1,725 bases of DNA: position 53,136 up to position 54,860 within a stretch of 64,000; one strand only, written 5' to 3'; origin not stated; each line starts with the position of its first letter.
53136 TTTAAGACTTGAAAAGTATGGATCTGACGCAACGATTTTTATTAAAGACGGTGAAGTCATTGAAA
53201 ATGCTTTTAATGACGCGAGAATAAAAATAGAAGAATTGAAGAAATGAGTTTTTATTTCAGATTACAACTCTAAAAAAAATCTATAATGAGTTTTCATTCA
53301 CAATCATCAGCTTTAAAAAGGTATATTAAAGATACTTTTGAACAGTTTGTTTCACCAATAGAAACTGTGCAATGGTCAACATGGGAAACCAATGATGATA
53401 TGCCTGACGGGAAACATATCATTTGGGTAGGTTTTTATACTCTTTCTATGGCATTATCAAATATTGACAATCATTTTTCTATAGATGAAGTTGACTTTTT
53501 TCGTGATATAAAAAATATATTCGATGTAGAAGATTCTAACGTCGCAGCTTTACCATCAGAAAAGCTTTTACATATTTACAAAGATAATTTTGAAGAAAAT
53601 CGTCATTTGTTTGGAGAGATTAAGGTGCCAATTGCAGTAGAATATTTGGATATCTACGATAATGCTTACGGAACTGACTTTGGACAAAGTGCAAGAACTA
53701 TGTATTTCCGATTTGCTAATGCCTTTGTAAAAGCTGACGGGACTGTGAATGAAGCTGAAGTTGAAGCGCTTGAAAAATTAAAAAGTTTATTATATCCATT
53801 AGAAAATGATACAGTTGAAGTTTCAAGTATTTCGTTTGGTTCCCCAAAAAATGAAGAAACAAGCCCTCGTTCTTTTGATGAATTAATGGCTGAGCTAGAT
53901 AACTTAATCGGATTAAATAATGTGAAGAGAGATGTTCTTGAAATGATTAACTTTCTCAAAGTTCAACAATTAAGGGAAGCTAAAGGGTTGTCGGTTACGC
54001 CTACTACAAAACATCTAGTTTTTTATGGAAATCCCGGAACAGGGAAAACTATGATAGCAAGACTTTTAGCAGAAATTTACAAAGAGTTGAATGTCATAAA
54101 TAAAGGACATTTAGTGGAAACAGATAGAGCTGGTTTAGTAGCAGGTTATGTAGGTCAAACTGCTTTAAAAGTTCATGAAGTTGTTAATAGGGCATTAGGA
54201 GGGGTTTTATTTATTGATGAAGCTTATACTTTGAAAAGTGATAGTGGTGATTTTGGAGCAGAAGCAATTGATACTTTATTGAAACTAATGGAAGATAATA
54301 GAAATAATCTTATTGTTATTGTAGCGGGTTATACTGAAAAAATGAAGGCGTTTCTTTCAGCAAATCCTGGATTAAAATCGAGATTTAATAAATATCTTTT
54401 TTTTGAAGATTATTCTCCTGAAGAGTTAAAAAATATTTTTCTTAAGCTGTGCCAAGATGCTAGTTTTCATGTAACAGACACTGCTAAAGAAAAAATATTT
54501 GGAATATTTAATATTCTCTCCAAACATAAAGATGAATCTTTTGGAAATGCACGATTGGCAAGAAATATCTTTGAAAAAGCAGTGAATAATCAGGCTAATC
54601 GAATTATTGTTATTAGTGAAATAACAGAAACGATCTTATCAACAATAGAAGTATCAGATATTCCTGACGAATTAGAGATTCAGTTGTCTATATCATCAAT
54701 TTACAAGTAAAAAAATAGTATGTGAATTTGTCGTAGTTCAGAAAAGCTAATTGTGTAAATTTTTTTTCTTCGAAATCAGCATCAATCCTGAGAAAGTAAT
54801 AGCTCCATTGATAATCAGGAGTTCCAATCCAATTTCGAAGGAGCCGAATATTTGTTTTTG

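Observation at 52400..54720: Very AT-rich two-gene cassette: secreted protein plus AAA+ (CbbX/SpoVK-type) ATPase with a possible TerB-like N-domain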

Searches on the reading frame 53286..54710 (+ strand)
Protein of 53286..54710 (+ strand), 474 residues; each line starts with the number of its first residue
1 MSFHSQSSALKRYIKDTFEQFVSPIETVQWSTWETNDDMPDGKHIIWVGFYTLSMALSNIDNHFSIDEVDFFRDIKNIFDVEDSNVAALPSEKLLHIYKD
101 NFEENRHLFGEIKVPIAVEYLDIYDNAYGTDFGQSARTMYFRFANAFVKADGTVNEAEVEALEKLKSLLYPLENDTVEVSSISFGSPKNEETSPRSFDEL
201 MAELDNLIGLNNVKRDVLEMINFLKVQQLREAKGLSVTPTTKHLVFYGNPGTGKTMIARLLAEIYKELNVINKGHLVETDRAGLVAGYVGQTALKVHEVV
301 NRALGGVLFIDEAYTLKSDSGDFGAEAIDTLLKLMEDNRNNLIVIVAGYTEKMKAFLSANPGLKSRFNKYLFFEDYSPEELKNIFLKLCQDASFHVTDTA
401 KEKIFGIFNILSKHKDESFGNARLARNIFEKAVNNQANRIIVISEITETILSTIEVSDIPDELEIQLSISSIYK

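Call 4: search_protein_families(library=pfam, proteins=[window:53286-54707:+], max_evalue=1)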
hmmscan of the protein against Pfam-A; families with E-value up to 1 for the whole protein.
window:53286-54707:+ (474 aa): 21 families
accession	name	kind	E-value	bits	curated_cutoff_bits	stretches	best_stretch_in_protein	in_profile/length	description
PF00004.35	AAA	-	5e-20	72.7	21.2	1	245-373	2-129/131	ATPase family associated with various cellular activities (AAA)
PF17866.7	AAA_lid_6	-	1.2e-15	57.8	24.3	1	399-459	2-60/60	AAA lid domain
PF13401.12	AAA_22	-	9.4e-07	29.6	27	1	241-267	5-31/130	AAA domain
PF01078.27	Mg_chelatase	-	3.6e-06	27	20.3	1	234-269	14-50/207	Magnesium chelatase, subunit ChlI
PF07728.20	AAA_5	-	1e-05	26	22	1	243-339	1-94/139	AAA domain (dynein-related subfamily)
PF20720.3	nSTAND3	-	0.00059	20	27.2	1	239-267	15-43/155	Novel STAND NTPase 3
PF05496.18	RuvB_N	-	0.00062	20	27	1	240-342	32-115/159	Holliday junction DNA helicase RuvB P-loop domain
PF13191.12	AAA_16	-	0.006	17.5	32.6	1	227-268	10-51/167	AAA ATPase domain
PF13245.12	AAA_19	-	0.0096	16.5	25.1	1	241-302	11-63/134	AAA domain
PF00910.28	RNA_helicase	-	0.01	16.8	21.5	1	245-299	2-58/105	RNA helicase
PF00158.32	Sigma54_activat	-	0.033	14.3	20.2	1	236-316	17-105/168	Sigma-54 interaction domain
PF24883.2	NPHP3_N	-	0.04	14.5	24.8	1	240-266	21-47/164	Nephrocystin 3, N-terminal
PF01695.23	IstB_IS21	-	0.041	13.8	24.1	1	225-262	76-113/238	IstB-like ATP binding protein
PF13604.12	AAA_30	-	0.044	14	27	1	242-316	19-100/191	AAA domain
PF13521.12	AAA_28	-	0.078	13.6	27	1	245-266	3-24/164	AAA domain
PF05099.18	TerB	-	0.13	12.9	24.4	0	146-170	83-107/118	Tellurite resistance protein TerB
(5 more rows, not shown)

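Call 5: search_protein_families(library=padloc, proteins=[window:53286-54707:+], max_evalue=1)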
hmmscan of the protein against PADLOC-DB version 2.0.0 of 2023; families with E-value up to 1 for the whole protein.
window:53286-54707:+ (474 aa): 6 families
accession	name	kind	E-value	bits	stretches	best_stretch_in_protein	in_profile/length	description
PDLC02196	IetA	-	3.2e-12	44.6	1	155-440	35-314/374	-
PDLC03838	DolB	-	2.9e-08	31.4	2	206-268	140-192/375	-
PDLC04232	IetA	-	1.2e-07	29.5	1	202-323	80-193/330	-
PDLC00915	TRIP13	-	1.2e-07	29.5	1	210-304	33-126/302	TRIP13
PDLC02195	IetA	-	4.5e-07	27.5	1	211-312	110-203/395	-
PDLC04140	mad8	-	0.00028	18.5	1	239-441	25-194/314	mads_8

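Call 6: search_protein_families(library=ncbifam, proteins=[window:53286-54707:+], max_evalue=1)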
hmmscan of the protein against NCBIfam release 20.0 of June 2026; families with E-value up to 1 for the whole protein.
window:53286-54707:+ (474 aa): 45 families (the best 25 are shown)
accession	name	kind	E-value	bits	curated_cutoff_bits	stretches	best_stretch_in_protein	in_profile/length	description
TIGR02881.1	spore_V_K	equivalog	3.4e-83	278.7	422.95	1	201-459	2-261/261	stage V sporulation protein K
TIGR03922.1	T7SS_EccA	equivalog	6.6e-70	236.2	466.65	1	184-457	255-546/557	type VII secretion AAA-ATPase EccA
TIGR02880.1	cbbX_cfxQ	equivalog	7.3e-67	225.6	459.25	1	191-459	7-278/284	CbbX protein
TIGR01242.2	TIGR01242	subfamily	6.6e-08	31.9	500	1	204-316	113-219/362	proteasome-activating nucleotidase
NF042959.1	IteA_antiphage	equivalog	1.1e-07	31.3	510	1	210-316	97-195/367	anti-phage ATPase IteA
NF003069.1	PRK03992.1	subfamily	1.3e-07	31.1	500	1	205-316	131-236/379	proteasome-activating nucleotidase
TIGR01243.1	CDC48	subfamily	2.4e-07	29.5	802.65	1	206-356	179-327/733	CDC48 family AAA ATPase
TIGR02903.1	spore_lon_C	equivalog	7.5e-07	28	678.8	1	238-269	172-203/615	Lon family ATP-dependent protease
TIGR00635.1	ruvB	equivalog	7.8e-07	28.4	299.05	1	240-404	29-187/305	Holliday junction branch migration DNA helicase RuvB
TIGR02902.1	spore_lonB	equivalog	8.9e-07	27.9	723.3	1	237-266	82-111/531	ATP-dependent protease LonB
NF000868.0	PRK00080.1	equivalog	2e-06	26.9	282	1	240-404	50-208/330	Holliday junction branch migration DNA helicase RuvB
TIGR02928.1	TIGR02928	subfamily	8.7e-06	24.8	181.3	2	307-435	132-254/366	orc1/cdc6 family replication initiation protein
NF041006.2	cell_div_CdvC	equivalog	1.3e-05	24.3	650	1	202-385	100-282/370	cell division protein CdvC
NF003226.0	PRK04195.1-1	equivalog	4.1e-05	22.7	588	1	235-405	34-190/405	replication factor C large subunit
TIGR01241.2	FtsH_fam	equivalog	5.7e-05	22.1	600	1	198-262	155-216/598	ATP-dependent zinc metalloprotease FtsH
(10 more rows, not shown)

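Call 7: search_solved_structures(query=window:53286-54707:+, max_evalue=0.001, show_alignments=2)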
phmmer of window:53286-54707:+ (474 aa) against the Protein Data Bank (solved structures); distinct sequences matched with E-value up to 0.001: 102 (the best 60 are shown).
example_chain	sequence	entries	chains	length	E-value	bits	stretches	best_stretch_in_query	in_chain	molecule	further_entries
3zuh_A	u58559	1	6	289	1e-54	189.2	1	198-459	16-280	PROTEIN CBBX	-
3syk_A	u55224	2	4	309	1.1e-54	189.1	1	198-459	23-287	Protein CbbX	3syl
9lur_A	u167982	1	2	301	3.8e-47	164.3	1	195-440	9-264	ESX-1 secretion system protein EccA1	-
5vc7_A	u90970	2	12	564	5.1e-15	58.4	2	207-357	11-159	VCP-like ATPase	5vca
5g4g_A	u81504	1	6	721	5.8e-15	58.2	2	203-358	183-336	VCP-LIKE ATPASE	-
5g4f_A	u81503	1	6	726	6e-15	58.2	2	203-358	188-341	VCP-LIKE ATPASE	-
9m4n_A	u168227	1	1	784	2.7e-13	52.7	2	193-333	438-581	Cell division control protein 48 homolog A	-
9m3v_A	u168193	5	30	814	3.1e-13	52.5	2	193-333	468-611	Cell division control protein 48 homolog A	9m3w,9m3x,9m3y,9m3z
9ox9_A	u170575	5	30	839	1.1e-12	50.7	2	203-323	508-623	vesicle-fusing ATPase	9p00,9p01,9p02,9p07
7rl9_A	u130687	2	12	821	4e-12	48.9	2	191-324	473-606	Transitional endoplasmic reticulum ATPase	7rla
8rs9_A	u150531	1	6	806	4.2e-12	48.8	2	191-324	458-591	Transitional endoplasmic reticulum ATPase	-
7rlj_A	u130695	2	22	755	4.7e-12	48.6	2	191-324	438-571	Transitional endoplasmic reticulum ATPase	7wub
8yka_A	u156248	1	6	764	4.8e-12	48.6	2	191-324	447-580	Transitional endoplasmic reticulum ATPase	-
8r0e_A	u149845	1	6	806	4.9e-12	48.6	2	191-324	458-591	Transitional endoplasmic reticulum ATPase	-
8pqx_A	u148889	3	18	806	4.9e-12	48.6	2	191-324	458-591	Transitional endoplasmic reticulum ATPase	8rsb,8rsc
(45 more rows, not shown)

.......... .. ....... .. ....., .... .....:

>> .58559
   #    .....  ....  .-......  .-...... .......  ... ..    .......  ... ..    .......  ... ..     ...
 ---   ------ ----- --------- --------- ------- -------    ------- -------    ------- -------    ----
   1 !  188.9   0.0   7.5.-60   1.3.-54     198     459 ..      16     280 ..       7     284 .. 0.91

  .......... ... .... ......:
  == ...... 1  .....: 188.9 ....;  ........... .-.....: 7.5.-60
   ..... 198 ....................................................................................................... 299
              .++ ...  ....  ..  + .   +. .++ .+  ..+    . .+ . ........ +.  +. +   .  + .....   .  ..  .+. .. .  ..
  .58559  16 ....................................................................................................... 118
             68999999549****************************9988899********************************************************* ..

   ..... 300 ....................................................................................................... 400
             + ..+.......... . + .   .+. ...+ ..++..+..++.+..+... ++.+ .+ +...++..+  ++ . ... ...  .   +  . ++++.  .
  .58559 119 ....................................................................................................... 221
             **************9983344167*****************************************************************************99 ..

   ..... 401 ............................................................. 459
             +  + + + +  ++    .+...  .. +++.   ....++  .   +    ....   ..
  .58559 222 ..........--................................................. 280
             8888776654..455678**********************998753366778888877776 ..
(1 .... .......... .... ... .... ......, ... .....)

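Call 8: search_protein_families(library=phrogs, proteins=[window:53286-54707:+], max_evalue=1)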
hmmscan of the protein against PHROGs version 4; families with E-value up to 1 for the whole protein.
window:53286-54707:+ (474 aa): 26 families (the best 25 are shown)
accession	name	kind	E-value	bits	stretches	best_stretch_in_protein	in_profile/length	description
phrog_4339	-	unknown function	7e-33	115.6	1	190-453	275-524/552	-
phrog_3757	-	unknown function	1.8e-13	51.6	1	159-437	39-317/367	-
phrog_168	-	DNA, RNA and nucleotide metabolism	9e-10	39.7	1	241-456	42-225/314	clamp loader of DNA polymerase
phrog_4871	-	other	3.9e-09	36.5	1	240-413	212-393/764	ATP-dependent protease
phrog_10401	-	other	1.8e-08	34.5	1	240-393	459-604/667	ATPase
phrog_5846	-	DNA, RNA and nucleotide metabolism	6.9e-07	29.9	1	204-393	15-170/380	clamp loader of DNA polymerase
phrog_9172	-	unknown function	1.6e-06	28.3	1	242-334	108-207/509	-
phrog_7485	-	unknown function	8.4e-06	26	1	201-270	189-257/430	-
phrog_11838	-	DNA, RNA and nucleotide metabolism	7.1e-05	23.1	1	241-347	40-138/420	clamp loader of DNA polymerase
phrog_30773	-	unknown function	0.00015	21.2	1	204-319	162-270/666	-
phrog_6841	-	unknown function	0.00035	20.5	1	233-281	47-92/470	-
phrog_8638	-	unknown function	0.00046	19.9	1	202-347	271-413/568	-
phrog_16448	-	other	0.0071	15.6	1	241-320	449-531/680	ATPase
phrog_50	-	DNA, RNA and nucleotide metabolism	0.0077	16.3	1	240-262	368-390/570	DnaC-like helicase loader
phrog_1979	-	unknown function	0.009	16.3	1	203-326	93-215/380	-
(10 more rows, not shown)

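Call 22: find_encoding_contigs(protein=window:53286-54710:+, flank=8000, max_places=6)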
Protein window:53286-54710:+ (474 aa): 24 contigs read that carry it; 6 places shown.
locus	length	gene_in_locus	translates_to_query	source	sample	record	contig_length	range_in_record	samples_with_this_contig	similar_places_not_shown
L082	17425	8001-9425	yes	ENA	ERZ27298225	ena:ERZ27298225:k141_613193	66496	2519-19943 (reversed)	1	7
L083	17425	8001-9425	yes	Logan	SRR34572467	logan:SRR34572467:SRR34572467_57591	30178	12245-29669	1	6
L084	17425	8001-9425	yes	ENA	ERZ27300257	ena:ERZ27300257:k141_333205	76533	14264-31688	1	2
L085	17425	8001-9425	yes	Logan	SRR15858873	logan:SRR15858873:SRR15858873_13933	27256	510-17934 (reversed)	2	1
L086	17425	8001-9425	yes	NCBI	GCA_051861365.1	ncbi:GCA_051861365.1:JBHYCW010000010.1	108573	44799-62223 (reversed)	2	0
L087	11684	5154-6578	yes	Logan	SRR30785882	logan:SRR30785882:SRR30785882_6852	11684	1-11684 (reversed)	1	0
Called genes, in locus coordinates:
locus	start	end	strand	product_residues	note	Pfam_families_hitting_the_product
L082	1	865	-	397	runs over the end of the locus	PF17785:PUA_3, PF02005:TRM (weak), PF10672:Methyltrans_SAM, PF02475:TRM5-TYW2_MTfase, PF03602:Cons_hypoth95, PF06325:PrmA (weak), PF13847:Methyltransf_31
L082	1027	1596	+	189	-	PF01025:GrpE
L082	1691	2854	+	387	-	PF00226:DnaJ, PF01556:DnaJ_C, PF00684:DnaJ_CXXCXGXG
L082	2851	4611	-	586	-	PF12450:vWF_A, PF00092:VWA, PF13519:VWA_2, PF12034:YfbK_C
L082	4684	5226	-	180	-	PF00156:Pribosyltran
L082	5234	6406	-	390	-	PF01832:Glucosaminidase, PF01476:LysM (faint)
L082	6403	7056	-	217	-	PF01596:Methyltransf_3, PF13578:Methyltransf_24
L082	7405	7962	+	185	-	-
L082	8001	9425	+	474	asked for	PF13401:AAA_22 (faint), PF07728:AAA_5 (faint), PF01078:Mg_chelatase (faint), PF00004:AAA, PF17866:AAA_lid_6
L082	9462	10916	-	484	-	PF00474:SSF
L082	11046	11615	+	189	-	PF18306:LDcluster4, PF03641:Lysine_decarbox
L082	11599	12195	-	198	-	-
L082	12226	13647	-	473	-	PF01565:FAD_binding_4, PF02913:FAD-oxidase_C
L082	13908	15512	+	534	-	PF01293:PEPCK_ATP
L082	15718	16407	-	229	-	PF10677:DUF2490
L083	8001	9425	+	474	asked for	PF13401:AAA_22 (faint), PF07728:AAA_5 (faint), PF01078:Mg_chelatase (faint), PF00004:AAA, PF17866:AAA_lid_6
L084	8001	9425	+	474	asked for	PF13401:AAA_22 (faint), PF07728:AAA_5 (faint), PF01078:Mg_chelatase (faint), PF00004:AAA, PF17866:AAA_lid_6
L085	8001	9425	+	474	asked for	PF13401:AAA_22 (faint), PF07728:AAA_5 (faint), PF01078:Mg_chelatase (faint), PF00004:AAA, PF17866:AAA_lid_6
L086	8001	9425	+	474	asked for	PF13401:AAA_22 (faint), PF07728:AAA_5 (faint), PF01078:Mg_chelatase (faint), PF00004:AAA, PF17866:AAA_lid_6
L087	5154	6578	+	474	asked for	PF13401:AAA_22 (faint), PF07728:AAA_5 (faint), PF01078:Mg_chelatase (faint), PF00004:AAA, PF17866:AAA_lid_6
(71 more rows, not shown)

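Call 58: find_related_loci(query=window:53286-54707:+, collection=viral_contigs, flank=6000)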
Query window:53286-54707:+ (474 aa) in viral_contigs; peptide patterns used: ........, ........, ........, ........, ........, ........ (x = any residue, [..] = any of these).
5 stretches matched a pattern, but none encodes a relative of the query by tblastn (E <= 1e-3).

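Call 77: search_dna_similar(query=window:53286-54707:+, collection=plasmids, mode=protein, max_rows=25)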
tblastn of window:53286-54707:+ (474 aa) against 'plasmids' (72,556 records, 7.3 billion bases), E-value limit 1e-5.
Records with a match: 293; places in all: 348; records where one place covers at least 80% of the query: 0.
Best place of each record, by identity: <60% 293.
By first word of the organism name: Sinorhizobium 75; Mycobacterium 58; Streptomyces 41; Mycolicibacterium 20; Bradyrhizobium 9; Paraburkholderia 9; Bacillus 6; Rhizobium 6; Mycobacteroides 5; Ligilactobacillus 4; and 44 more.
By predicted mobility (MOB-suite, as given by PLSDB): mobilizable 141; non-mobilizable 133; conjugative 19.
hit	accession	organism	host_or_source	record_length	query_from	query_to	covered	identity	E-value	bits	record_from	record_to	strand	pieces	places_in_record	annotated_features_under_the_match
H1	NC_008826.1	Methylibium petroleiphilum PM1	-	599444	115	461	73%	46.3%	1e-87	300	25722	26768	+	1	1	AAA family ATPase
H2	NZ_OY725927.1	Bacteroides finegoldii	-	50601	126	439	66%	48.3%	1e-83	288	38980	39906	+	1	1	AAA family ATPase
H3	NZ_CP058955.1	Limosilactobacillus mucosae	Homo sapiens,pure culture,gut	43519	173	439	56%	52.6%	1e-84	291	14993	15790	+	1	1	none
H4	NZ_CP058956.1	Limosilactobacillus mucosae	Homo sapiens,pure culture,gut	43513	173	439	56%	52.6%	4e-84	290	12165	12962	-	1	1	AAA family ATPase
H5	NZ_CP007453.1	Peptoclostridium acidaminophilum DSM 3953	black mud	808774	195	439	52%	55.9%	6e-79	275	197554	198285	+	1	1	AAA family ATPase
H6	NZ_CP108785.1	Embleya sp. NBC_00888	-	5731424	81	439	76%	37.2%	2e-64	233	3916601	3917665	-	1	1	none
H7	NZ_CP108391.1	Streptomyces sp. NBC_01320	-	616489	167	439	58%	46.6%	5e-64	231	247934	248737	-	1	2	right-handed parallel beta-helix repeat-containing protein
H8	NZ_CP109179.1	Streptomyces sp. NBC_01717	-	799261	167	439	58%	46.6%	2e-63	229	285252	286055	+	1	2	right-handed parallel beta-helix repeat-containing protein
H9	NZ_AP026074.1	Streptomyces nigrescens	-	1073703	191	461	57%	46.5%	1e-70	251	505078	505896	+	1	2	none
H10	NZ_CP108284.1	Streptomyces atratus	-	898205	166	439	58%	45.9%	1e-65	236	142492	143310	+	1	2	right-handed parallel beta-helix repeat-containing protein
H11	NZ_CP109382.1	Streptomyces atratus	-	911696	166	439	58%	45.9%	1e-65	236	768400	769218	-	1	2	right-handed parallel beta-helix repeat-containing protein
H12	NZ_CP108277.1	Streptomyces atratus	-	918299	166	439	58%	45.9%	1e-65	236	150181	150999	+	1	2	right-handed parallel beta-helix repeat-containing protein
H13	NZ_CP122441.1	Mesorhizobium sp. WSM4875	Cicer arietinum kabuli,cell culture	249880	179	439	55%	46.8%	2e-66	239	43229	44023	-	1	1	AAA family ATPase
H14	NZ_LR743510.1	Methylobacterium bullatum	-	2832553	195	439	52%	49.6%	9e-66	236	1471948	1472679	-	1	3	none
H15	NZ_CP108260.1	Streptomyces sp. NBC_00055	-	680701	190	439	53%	48.4%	2e-68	244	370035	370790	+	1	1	right-handed parallel beta-helix repeat-containing protein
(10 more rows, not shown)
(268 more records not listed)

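Call 79: get_annotated_region(hit=H2, flank=7000)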
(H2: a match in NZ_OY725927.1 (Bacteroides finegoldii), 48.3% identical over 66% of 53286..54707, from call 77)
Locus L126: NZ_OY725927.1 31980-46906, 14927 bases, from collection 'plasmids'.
description: Bacteroides finegoldii strain Bacteroides finegoldii TSDC17.2-1.1 plasmid 25, complete sequence
organism: Bacteroides finegoldii (NCBI taxid 338188)
taxonomy: Bacteria; Bacteroidota; Bacteroidia; Bacteroidales; Bacteroidaceae; Bacteroides; Bacteroides finegoldii
host: -; source: -; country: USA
typing (MOB-suite, as given by PLSDB): non-mobilizable
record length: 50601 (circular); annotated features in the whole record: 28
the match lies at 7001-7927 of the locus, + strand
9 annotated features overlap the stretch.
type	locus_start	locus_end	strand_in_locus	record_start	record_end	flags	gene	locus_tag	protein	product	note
CDS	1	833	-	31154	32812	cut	-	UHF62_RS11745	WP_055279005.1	hypothetical protein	-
CDS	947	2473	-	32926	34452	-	-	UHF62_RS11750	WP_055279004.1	sulfatase-like hydrolase/transferase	-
CDS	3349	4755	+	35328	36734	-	-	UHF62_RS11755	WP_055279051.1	alpha/beta fold hydrolase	-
CDS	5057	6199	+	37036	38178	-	araJ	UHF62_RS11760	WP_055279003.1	MFS transporter AraJ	GO:0055085 - transmembrane transport [Evidence IEA]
CDS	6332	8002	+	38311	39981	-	-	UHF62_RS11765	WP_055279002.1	AAA family ATPase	-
CDS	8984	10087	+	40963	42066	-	ychF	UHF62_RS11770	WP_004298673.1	redox-regulated ATPase YchF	-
CDS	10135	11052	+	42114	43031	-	-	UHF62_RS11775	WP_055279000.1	ketopantoate reductase family protein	-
CDS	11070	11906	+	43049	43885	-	lgt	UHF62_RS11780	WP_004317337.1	prolipoprotein diacylglyceryl transferase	GO:0009249 - protein lipoylation [Evidence IEA]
CDS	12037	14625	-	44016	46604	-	mutS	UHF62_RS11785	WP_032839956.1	DNA mismatch repair protein MutS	GO:0006298 - mismatch repair [Evidence IEA]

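Call 80: get_annotated_region(hit=H1, flank=7000)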
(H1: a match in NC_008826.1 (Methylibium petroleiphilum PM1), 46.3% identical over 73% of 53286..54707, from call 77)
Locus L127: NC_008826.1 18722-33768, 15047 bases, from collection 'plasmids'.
description: Methylibium petroleiphilum PM1 plasmid RPME01, complete sequence
organism: Methylibium petroleiphilum PM1 (NCBI taxid 420662)
taxonomy: Bacteria; Pseudomonadota; Betaproteobacteria; Burkholderiales; Sphaerotilaceae; Methylibium; Methylibium petroleiphilum; Methylibium petroleiphilum PM1
host: -; source: -; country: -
typing (MOB-suite, as given by PLSDB): conjugative; relaxase MOBP; mating-pair formation MPF_F
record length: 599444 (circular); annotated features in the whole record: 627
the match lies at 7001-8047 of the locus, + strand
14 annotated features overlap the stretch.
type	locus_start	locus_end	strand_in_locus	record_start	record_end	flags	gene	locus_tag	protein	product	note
CDS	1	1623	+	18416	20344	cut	-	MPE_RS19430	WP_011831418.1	hypothetical protein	-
CDS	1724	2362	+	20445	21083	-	-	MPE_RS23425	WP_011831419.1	hypothetical protein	-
CDS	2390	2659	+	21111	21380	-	-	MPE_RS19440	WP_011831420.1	ankyrin repeat domain-containing protein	-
CDS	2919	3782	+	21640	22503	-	-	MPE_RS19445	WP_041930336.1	Sir2 family NAD-dependent protein deacetylase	-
CDS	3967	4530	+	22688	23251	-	-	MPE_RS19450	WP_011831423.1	hypothetical protein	-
CDS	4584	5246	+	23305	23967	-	-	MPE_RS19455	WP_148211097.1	hypothetical protein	-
CDS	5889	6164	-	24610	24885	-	-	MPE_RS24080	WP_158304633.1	hypothetical protein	-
CDS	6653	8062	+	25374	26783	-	-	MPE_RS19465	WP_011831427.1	AAA family ATPase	-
CDS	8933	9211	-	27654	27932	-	-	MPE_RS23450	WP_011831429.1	phage integrase N-terminal SAM-like domain-containing protein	GO:0015074 - DNA integration [Evidence IEA]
CDS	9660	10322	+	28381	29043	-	-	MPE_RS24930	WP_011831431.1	HNH endonuclease signature motif containing protein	-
CDS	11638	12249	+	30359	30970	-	-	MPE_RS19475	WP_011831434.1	hypothetical protein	-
CDS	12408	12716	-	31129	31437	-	-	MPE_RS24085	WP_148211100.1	hypothetical protein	-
CDS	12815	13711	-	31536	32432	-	-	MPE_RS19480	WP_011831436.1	phosphorothioated DNA-binding restriction endonuclease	-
CDS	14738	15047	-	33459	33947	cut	-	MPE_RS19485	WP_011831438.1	glycine zipper domain-containing protein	-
